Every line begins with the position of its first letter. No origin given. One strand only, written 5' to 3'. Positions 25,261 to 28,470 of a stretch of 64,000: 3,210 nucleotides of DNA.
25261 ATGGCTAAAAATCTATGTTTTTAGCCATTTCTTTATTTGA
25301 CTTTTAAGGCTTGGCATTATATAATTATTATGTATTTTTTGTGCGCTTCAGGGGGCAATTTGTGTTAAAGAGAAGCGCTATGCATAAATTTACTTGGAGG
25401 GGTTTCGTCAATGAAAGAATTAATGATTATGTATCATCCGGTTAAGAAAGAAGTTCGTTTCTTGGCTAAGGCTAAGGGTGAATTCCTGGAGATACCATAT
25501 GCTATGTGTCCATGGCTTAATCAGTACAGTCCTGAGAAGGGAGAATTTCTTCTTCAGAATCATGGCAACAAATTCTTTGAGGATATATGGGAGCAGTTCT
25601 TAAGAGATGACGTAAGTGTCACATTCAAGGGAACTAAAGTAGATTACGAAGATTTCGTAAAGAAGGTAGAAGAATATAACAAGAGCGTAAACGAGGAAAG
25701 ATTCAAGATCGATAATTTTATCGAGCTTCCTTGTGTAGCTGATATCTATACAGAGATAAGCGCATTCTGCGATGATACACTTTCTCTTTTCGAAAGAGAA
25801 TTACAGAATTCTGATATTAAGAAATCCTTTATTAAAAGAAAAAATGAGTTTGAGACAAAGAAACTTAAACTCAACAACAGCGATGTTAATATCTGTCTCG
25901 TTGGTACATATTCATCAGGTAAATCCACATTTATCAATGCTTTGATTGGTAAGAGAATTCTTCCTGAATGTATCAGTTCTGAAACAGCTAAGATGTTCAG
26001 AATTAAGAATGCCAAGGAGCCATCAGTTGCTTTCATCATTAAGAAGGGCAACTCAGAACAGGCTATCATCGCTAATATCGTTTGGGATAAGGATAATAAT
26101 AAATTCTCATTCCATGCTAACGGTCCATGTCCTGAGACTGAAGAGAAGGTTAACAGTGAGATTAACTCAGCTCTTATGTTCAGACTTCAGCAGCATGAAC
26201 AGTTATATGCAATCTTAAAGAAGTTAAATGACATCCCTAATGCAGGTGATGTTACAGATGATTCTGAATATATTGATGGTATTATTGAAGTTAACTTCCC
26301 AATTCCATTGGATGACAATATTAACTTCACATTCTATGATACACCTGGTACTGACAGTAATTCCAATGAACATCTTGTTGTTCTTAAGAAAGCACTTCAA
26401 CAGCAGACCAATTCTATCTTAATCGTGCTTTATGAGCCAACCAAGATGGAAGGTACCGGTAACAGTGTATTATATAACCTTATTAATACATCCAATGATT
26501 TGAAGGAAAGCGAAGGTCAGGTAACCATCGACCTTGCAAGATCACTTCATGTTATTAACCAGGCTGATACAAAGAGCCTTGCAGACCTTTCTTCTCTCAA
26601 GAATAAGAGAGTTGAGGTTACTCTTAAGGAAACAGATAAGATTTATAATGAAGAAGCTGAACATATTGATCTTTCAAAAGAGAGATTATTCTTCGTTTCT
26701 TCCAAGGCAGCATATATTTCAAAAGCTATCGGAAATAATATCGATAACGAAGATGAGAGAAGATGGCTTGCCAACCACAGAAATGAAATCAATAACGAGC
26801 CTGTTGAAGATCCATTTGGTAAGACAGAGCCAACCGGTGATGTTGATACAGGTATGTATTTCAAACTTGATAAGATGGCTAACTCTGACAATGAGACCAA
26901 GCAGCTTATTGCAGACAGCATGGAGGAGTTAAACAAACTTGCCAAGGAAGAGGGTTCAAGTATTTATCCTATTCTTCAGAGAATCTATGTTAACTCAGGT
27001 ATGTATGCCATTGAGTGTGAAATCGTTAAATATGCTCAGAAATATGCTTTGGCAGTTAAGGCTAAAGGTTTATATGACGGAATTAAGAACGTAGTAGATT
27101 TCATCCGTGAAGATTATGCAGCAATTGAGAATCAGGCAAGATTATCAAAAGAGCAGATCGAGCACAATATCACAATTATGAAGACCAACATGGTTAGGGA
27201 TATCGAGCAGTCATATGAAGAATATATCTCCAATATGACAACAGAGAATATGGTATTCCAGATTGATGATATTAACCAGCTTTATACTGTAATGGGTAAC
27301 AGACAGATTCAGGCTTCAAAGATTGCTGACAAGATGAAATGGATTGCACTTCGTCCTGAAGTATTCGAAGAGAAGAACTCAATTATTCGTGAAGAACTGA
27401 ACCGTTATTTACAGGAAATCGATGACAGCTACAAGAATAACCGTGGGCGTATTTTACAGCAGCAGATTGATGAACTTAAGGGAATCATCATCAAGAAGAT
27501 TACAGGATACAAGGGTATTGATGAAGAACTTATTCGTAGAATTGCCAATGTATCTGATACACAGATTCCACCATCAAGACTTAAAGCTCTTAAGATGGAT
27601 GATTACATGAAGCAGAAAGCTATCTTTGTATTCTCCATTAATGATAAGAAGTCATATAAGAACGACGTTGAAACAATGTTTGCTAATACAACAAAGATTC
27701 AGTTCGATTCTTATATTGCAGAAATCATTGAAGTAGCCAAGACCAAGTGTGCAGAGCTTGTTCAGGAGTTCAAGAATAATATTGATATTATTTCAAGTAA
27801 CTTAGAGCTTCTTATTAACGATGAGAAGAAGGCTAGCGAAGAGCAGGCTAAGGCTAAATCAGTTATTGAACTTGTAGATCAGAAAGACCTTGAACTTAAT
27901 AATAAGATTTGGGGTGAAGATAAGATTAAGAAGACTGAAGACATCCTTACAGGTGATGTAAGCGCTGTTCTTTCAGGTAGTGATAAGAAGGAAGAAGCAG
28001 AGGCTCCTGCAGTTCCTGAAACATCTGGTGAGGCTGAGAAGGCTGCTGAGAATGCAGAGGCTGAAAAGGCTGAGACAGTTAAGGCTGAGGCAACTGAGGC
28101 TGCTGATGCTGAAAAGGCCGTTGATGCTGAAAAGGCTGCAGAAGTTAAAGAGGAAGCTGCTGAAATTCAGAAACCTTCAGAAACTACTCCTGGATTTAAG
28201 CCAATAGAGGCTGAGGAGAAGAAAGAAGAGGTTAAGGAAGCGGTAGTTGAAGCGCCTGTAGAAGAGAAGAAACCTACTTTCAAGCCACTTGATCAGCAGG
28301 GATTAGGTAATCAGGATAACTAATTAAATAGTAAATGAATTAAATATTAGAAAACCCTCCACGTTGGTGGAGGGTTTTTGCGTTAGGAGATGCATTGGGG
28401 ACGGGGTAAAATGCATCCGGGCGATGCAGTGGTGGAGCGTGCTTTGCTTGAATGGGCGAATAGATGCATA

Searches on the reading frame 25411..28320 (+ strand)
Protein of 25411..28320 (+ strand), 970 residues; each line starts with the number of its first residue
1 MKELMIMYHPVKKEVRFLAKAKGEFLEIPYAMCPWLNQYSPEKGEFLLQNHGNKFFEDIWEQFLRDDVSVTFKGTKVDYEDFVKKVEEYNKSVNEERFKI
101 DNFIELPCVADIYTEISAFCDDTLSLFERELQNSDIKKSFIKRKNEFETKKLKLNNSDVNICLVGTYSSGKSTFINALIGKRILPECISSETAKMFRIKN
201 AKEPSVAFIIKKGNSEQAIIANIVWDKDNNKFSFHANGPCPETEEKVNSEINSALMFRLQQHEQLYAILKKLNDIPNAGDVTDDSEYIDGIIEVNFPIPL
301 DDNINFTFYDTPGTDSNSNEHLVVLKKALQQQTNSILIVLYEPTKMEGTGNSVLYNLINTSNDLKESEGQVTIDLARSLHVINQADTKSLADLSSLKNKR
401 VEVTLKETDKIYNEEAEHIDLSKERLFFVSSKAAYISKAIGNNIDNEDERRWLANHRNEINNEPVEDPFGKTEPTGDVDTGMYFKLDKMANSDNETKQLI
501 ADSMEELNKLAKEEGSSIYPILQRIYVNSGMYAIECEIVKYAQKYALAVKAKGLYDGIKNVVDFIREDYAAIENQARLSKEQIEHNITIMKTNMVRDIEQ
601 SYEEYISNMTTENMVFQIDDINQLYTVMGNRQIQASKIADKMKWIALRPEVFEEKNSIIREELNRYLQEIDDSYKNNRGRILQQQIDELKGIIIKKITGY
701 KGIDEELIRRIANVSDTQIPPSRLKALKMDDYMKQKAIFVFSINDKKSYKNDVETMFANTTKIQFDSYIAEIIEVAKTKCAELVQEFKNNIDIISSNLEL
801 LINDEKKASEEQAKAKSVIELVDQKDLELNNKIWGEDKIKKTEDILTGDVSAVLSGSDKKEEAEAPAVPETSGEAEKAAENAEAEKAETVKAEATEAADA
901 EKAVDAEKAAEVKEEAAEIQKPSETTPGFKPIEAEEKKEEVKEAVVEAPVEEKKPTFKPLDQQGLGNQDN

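Call 17: search_protein_families(library=pfam, proteins=[window:25411-28320:+], max_evalue=0.00001)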
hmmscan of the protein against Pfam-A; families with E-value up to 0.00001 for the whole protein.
window:25411-28320:+ (970 aa): 2 families
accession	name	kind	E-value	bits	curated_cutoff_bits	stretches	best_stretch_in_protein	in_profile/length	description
PF00350.29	Dynamin_N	-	9.6e-16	58.7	27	1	161-347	1-143/168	Dynamin family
PF01926.29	MMR_HSR1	-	9.8e-07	29.3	21.9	0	161-188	2-29/113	50S ribosome-binding GTPase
